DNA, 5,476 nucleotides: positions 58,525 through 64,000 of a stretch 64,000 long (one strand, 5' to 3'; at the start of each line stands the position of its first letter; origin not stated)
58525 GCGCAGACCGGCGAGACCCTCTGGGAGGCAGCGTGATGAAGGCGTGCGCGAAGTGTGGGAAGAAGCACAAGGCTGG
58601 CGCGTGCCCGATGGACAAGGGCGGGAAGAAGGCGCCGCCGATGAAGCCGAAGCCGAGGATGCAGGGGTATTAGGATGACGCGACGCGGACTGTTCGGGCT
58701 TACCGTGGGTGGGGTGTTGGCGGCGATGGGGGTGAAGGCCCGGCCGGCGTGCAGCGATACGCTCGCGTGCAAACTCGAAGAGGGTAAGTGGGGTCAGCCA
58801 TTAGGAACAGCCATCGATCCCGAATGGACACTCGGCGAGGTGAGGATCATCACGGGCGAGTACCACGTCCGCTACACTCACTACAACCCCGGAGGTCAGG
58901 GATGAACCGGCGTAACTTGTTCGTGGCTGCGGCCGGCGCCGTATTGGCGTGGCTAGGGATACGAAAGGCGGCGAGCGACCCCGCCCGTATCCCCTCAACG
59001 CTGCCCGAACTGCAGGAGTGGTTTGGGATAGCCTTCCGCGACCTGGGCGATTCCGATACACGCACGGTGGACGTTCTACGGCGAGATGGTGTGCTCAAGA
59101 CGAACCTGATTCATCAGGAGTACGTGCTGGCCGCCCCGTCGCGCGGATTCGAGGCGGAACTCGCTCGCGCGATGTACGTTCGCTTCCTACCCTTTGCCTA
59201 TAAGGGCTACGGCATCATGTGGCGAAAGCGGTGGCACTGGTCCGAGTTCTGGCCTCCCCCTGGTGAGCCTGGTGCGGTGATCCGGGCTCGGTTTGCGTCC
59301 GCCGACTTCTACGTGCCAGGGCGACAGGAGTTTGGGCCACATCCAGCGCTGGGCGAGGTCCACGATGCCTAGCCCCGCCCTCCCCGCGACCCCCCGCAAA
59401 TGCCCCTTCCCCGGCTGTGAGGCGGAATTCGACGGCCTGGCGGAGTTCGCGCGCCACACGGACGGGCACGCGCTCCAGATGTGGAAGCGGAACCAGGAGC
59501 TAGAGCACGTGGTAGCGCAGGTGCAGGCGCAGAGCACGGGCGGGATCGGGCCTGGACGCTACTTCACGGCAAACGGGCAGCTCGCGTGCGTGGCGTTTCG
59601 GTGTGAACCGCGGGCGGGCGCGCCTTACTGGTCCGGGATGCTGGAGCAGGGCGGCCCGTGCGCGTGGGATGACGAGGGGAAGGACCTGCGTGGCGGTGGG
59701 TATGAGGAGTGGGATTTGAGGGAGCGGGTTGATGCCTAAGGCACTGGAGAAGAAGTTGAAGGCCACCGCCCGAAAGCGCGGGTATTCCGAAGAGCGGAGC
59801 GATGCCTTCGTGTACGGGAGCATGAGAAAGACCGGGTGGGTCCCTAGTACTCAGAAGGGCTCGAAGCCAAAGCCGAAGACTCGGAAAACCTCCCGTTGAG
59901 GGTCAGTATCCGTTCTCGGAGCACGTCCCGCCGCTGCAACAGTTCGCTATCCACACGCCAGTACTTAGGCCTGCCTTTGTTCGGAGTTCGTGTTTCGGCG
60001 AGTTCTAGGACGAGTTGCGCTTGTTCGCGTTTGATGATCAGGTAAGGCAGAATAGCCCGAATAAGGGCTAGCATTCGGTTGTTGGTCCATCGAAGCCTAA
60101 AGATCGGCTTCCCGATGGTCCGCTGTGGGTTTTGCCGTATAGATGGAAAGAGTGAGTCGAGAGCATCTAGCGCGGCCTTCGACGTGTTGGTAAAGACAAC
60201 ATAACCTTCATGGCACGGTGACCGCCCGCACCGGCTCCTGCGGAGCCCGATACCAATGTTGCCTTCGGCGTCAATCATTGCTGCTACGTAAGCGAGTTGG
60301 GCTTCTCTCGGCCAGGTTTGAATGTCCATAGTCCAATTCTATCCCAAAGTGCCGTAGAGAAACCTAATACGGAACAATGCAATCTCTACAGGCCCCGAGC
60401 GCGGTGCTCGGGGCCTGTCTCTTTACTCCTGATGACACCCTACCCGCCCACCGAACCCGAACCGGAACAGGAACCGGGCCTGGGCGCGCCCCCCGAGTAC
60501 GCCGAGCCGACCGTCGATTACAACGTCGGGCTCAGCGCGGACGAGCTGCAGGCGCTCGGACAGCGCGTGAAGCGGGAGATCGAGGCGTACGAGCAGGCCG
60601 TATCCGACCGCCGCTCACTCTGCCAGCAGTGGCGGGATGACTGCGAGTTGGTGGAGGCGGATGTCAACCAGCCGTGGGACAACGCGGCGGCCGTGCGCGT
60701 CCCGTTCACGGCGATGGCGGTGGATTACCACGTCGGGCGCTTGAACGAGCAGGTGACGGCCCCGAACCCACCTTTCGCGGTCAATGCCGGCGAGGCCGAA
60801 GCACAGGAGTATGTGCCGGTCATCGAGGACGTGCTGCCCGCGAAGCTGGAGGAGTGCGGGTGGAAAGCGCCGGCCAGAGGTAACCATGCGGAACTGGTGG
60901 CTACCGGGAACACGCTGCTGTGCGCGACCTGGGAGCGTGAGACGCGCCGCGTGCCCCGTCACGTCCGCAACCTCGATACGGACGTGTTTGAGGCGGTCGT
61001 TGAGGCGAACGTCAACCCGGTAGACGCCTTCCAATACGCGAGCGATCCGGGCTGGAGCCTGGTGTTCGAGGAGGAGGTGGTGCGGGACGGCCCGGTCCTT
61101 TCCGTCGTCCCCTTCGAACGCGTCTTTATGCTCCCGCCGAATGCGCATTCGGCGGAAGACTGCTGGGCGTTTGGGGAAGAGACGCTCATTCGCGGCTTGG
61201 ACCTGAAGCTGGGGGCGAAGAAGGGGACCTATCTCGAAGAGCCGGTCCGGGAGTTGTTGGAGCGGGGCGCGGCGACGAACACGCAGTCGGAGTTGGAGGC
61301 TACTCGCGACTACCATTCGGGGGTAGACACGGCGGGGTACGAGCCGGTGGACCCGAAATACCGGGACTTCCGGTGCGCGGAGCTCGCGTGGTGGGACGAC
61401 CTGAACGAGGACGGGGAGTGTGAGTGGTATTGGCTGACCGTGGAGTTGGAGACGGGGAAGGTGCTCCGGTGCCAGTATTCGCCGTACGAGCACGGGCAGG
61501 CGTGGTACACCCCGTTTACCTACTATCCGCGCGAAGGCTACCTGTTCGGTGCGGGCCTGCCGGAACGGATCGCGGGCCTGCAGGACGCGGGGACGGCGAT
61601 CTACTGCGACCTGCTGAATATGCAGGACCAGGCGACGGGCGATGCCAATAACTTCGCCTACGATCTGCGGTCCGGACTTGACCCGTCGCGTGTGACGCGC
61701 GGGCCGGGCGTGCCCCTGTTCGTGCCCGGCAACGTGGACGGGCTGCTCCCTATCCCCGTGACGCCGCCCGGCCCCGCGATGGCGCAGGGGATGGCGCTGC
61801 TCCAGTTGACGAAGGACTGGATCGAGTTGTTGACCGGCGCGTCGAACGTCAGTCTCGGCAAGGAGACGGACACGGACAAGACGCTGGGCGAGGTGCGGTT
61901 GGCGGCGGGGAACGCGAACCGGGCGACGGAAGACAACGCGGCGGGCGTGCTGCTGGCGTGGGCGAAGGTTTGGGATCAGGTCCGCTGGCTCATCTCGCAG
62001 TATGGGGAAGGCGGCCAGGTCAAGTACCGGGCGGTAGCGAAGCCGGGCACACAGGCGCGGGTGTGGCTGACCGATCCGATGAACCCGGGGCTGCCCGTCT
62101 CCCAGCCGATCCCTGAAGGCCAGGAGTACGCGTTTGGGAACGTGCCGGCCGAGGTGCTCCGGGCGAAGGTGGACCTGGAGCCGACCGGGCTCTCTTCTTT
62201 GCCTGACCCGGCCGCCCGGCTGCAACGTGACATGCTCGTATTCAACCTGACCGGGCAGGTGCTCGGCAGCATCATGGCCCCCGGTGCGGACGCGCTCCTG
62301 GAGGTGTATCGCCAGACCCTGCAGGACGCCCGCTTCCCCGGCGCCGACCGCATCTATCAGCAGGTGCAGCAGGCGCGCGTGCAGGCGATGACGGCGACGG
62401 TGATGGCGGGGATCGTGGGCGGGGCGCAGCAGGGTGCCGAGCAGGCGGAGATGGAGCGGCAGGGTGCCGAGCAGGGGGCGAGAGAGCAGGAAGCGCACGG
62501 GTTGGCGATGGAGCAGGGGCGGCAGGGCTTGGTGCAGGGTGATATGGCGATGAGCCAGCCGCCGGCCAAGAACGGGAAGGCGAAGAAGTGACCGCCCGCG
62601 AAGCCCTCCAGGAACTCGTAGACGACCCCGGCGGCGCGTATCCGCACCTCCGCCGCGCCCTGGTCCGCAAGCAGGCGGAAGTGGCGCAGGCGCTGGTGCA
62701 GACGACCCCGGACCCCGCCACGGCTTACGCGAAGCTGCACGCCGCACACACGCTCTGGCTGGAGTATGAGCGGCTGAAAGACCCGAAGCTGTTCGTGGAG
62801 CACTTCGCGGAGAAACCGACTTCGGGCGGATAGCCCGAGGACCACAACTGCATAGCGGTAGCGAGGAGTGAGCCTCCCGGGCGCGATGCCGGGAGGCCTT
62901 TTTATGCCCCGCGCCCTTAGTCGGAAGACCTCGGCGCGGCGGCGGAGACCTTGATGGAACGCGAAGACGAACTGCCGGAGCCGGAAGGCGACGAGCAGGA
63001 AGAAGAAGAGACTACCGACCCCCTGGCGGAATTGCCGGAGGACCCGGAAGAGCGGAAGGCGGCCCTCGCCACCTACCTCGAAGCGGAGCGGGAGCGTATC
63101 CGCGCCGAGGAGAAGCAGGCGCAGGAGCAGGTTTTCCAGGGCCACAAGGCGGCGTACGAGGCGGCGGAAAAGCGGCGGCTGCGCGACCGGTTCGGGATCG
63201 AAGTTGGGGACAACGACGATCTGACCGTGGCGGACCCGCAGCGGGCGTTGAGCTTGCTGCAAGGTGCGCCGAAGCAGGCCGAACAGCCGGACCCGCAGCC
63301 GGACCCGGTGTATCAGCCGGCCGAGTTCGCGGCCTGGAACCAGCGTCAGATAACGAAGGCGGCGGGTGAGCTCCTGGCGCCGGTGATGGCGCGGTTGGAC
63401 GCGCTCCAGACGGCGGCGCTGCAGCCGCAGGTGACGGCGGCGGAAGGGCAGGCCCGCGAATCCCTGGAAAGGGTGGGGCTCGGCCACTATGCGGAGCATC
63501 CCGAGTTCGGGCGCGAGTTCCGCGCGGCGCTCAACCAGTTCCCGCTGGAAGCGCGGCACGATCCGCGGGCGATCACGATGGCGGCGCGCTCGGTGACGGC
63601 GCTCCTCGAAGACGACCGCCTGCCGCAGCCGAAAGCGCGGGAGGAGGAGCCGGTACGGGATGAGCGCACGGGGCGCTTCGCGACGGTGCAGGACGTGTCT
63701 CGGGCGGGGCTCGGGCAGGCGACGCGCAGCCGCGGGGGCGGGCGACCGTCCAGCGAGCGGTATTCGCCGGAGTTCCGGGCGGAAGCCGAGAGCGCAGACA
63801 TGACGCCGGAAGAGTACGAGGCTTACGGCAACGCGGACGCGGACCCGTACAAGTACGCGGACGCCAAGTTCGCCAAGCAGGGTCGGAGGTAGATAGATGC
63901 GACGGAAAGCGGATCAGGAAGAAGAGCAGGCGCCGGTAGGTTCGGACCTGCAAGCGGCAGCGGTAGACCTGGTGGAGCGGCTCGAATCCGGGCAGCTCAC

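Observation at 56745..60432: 3.7-kb accessory island between terminase and portal: GroES-like protein, two TAT-like-signal proteins, C2H2 ZnF, tiny Lys-rich protein, free-standing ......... endonuclease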

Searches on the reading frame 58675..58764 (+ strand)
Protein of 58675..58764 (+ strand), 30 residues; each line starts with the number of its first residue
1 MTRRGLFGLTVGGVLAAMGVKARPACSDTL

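Call 86: search_protein_families(library=pfam, proteins=[window:58675-58764:+], max_evalue=10)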
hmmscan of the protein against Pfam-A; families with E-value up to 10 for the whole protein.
seq(30 aa): 0 families

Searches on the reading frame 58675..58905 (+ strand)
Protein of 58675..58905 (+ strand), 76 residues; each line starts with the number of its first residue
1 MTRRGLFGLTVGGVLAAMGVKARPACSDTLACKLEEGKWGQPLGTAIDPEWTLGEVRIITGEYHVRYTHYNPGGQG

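Call 3: search_protein_families(library=pfam, proteins=[window:58675-58905:+], max_evalue=0.1)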
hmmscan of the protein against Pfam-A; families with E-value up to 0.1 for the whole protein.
window:58675-58905:+ (76 aa): 0 families

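Call 4: search_protein_families(library=phrogs, proteins=[window:58675-58905:+], max_evalue=0.1)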
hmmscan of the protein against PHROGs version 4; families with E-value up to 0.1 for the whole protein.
window:58675-58905:+ (76 aa): 0 families

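Call 68: search_protein_families(library=ncbifam, proteins=[window:58675-58905:+], max_evalue=0.1)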
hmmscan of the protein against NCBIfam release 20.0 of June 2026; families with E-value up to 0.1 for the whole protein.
window:58675-58905:+ (76 aa): 0 families

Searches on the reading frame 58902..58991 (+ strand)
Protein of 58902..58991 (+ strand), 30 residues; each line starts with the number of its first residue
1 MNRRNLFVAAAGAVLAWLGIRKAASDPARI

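Call 86: search_protein_families(library=pfam, proteins=[window:58902-58991:+], max_evalue=10)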
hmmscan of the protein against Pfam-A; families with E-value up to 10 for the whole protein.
seq(30 aa): 1 family
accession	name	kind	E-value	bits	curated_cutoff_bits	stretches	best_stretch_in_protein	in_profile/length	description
PF18181.6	SLATT_1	-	0.15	12.6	26.3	1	5-24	56-75/122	SMODS and SLOG-associating 2TM effector domain 1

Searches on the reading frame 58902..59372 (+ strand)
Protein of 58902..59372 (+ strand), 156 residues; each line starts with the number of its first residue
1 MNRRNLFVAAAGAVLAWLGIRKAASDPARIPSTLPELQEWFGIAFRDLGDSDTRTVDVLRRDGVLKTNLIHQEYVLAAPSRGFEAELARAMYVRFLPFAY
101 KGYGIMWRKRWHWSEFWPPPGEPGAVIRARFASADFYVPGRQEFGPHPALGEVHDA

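Call 3: search_protein_families(library=pfam, proteins=[window:58902-59372:+], max_evalue=0.1)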
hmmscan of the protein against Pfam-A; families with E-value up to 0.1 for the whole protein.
window:58902-59372:+ (156 aa): 0 families

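Call 4: search_protein_families(library=phrogs, proteins=[window:58902-59372:+], max_evalue=0.1)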
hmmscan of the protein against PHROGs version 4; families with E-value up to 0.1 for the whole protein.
window:58902-59372:+ (156 aa): 0 families

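Call 68: search_protein_families(library=ncbifam, proteins=[window:58902-59372:+], max_evalue=0.1)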
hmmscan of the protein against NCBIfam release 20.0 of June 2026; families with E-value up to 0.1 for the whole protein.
window:58902-59372:+ (156 aa): 0 families

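Call 73: search_solved_structures(query=window:58902-59369:+, max_evalue=5)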
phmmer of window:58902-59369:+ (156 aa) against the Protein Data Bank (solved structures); distinct sequences matched with E-value up to 5: 2.
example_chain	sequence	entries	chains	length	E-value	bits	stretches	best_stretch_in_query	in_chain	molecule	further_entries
3klt_A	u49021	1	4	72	0.8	12.5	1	32-63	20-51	Vimentin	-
3trt_A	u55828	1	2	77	0.9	12.4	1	32-63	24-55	Vimentin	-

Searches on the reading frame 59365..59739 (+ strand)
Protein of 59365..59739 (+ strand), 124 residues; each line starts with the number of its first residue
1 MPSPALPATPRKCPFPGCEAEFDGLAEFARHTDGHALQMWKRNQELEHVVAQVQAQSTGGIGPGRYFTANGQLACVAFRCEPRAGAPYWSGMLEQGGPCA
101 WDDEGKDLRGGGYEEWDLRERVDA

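Call 3: search_protein_families(library=pfam, proteins=[window:59365-59739:+], max_evalue=0.1)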
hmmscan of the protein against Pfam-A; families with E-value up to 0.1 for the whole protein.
window:59365-59739:+ (124 aa): 1 family
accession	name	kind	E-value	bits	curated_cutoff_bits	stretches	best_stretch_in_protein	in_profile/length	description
PF16159.10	FOXP-CC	-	0.054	14.5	28.9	1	12-37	6-32/69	FOXP coiled-coil domain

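Call 4: search_protein_families(library=phrogs, proteins=[window:59365-59739:+], max_evalue=0.1)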
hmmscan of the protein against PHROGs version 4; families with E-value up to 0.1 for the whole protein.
window:59365-59739:+ (124 aa): 0 families

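Call 68: search_protein_families(library=ncbifam, proteins=[window:59365-59739:+], max_evalue=0.1)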
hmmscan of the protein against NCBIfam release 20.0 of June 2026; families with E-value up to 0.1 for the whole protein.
window:59365-59739:+ (124 aa): 0 families

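Call 72: search_solved_structures(query=window:59365-59736:+, max_evalue=5, show_alignments=2)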
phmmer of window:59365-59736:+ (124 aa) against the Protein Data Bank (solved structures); distinct sequences matched with E-value up to 5: 20.
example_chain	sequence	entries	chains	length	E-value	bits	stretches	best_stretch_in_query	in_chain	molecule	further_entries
6b0r_D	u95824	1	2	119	0.002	21.8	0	10-36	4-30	Wilms tumor protein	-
6blw_A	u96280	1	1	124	0.0024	21.4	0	9-36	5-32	Wilms tumor protein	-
6b0o_A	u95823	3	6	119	0.013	19.1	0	9-35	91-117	Wilms tumor protein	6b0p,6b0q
2jp9_A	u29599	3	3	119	0.019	18.6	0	9-35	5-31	Wilms tumor 1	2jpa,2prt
6wlh_A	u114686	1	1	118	0.023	18.3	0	10-35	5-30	Wilms tumor protein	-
2gli_A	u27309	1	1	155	0.1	16.2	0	9-36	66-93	PROTEIN (FIVE-FINGER GLI)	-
6jnl_A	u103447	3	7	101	0.14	15.7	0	8-38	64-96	Lysine-specific demethylase REF6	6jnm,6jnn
4r2e_A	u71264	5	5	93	0.21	15.2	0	9-35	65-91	Wilms tumor protein, isoform 4/CRA_a | Wilms tumor protein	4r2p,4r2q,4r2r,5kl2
5kl6_A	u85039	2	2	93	0.4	14.3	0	9-35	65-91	Wilms tumor protein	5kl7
5kl3_A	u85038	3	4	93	0.43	14.2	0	9-35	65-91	Wilms tumor protein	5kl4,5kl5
4i1l_A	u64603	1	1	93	0.58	13.8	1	11-38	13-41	Forkhead box protein P3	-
4r2s_A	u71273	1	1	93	0.6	13.7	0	9-35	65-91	Wilms tumor protein, isoform 4/CRA_a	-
6a57_A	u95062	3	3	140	0.61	13.7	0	8-38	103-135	Lysine-specific demethylase REF6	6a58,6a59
9dq0_A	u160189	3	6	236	0.67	13.6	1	81-105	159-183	BsmA domain containing protein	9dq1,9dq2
8jms_A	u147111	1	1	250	0.72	13.5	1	81-105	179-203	BsmA domain containing protein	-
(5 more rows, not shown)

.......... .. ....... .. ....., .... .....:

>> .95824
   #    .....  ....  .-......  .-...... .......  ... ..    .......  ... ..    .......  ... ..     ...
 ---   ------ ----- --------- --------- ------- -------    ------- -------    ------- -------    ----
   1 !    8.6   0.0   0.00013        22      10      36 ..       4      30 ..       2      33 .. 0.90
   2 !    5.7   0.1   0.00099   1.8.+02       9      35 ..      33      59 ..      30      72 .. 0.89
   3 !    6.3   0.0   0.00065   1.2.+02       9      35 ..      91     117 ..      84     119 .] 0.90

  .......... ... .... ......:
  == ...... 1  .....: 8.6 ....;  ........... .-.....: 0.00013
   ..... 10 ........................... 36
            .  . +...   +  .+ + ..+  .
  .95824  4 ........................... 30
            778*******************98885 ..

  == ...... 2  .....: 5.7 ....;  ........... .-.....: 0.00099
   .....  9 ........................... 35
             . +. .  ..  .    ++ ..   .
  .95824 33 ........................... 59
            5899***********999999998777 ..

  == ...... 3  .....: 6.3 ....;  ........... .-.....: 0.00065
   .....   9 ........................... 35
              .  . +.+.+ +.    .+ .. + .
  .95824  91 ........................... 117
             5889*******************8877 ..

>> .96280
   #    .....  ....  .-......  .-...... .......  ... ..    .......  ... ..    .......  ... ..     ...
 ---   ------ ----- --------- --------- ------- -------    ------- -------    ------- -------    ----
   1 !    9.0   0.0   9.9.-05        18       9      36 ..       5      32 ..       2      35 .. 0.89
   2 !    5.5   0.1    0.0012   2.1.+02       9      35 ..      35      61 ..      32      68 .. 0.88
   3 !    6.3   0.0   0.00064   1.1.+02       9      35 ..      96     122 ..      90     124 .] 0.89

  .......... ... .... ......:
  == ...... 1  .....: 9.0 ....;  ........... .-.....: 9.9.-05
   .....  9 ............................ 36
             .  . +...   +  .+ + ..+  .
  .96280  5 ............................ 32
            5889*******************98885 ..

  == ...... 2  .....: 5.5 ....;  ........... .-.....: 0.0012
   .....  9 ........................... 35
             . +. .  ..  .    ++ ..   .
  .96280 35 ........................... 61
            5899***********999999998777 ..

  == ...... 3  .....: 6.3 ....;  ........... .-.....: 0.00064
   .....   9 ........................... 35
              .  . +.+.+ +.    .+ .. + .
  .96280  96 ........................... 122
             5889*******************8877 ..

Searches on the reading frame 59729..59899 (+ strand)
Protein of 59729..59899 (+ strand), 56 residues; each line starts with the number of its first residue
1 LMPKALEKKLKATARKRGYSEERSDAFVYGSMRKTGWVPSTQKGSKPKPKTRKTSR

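Call 3: search_protein_families(library=pfam, proteins=[window:59729-59899:+], max_evalue=0.1)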
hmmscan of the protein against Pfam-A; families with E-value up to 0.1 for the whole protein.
window:59729-59899:+ (56 aa): 0 families

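Call 4: search_protein_families(library=phrogs, proteins=[window:59729-59899:+], max_evalue=0.1)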
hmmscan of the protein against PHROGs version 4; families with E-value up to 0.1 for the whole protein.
window:59729-59899:+ (56 aa): 0 families

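Call 68: search_protein_families(library=ncbifam, proteins=[window:59729-59899:+], max_evalue=0.1)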
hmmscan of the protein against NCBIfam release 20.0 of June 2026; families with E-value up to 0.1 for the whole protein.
window:59729-59899:+ (56 aa): 0 families

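Call 75: search_dna_similar(query=window:59729-59896:+, collection=phages, mode=protein, max_evalue=0.1, max_rows=15)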
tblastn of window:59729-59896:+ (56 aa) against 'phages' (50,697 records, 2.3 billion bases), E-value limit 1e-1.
No match.

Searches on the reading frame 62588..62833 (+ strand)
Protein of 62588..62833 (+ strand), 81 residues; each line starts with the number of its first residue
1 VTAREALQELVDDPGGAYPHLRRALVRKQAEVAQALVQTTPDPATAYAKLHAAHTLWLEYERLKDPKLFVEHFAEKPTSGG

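Call 5: search_protein_families(library=pfam, proteins=[window:62588-62833:+], max_evalue=0.1)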
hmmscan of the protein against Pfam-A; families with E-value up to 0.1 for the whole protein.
window:62588-62833:+ (81 aa): 1 family
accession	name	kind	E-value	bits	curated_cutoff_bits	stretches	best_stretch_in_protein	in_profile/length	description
PF13801.11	Metal_resist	-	5.8e-05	23.7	29.2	1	3-56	46-99/125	Heavy-metal resistance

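Call 7: search_protein_families(library=phrogs, proteins=[window:62588-62833:+], max_evalue=0.01)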
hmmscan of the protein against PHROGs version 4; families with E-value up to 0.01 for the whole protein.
window:62588-62833:+ (81 aa): 0 families

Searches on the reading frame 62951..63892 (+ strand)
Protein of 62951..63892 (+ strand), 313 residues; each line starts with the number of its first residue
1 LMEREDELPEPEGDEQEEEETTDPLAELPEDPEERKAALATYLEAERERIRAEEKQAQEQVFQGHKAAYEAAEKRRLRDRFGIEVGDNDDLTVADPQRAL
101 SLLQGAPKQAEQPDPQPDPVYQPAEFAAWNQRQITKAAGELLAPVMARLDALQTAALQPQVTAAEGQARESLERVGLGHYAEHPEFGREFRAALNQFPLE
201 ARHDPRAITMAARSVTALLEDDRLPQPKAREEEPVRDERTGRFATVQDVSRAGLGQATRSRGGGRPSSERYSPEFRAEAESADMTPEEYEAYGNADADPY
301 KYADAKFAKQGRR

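Call 5: search_protein_families(library=pfam, proteins=[window:62951-63892:+], max_evalue=0.1)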
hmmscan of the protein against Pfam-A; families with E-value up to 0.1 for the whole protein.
window:62951-63892:+ (313 aa): 2 families
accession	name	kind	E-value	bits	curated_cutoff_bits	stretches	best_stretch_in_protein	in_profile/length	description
PF06251.17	Caps_syn_GfcC_C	-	0.05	14.1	20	1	116-142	35-61/90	Capsule biosynthesis GfcC C-terminal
PF24001.1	DUF7317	-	0.083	13.1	27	0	76-95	37-55/57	Family of unknown function (DUF7317)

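Call 7: search_protein_families(library=phrogs, proteins=[window:62951-63892:+], max_evalue=0.01)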
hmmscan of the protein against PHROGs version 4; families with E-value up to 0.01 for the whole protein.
window:62951-63892:+ (313 aa): 0 families
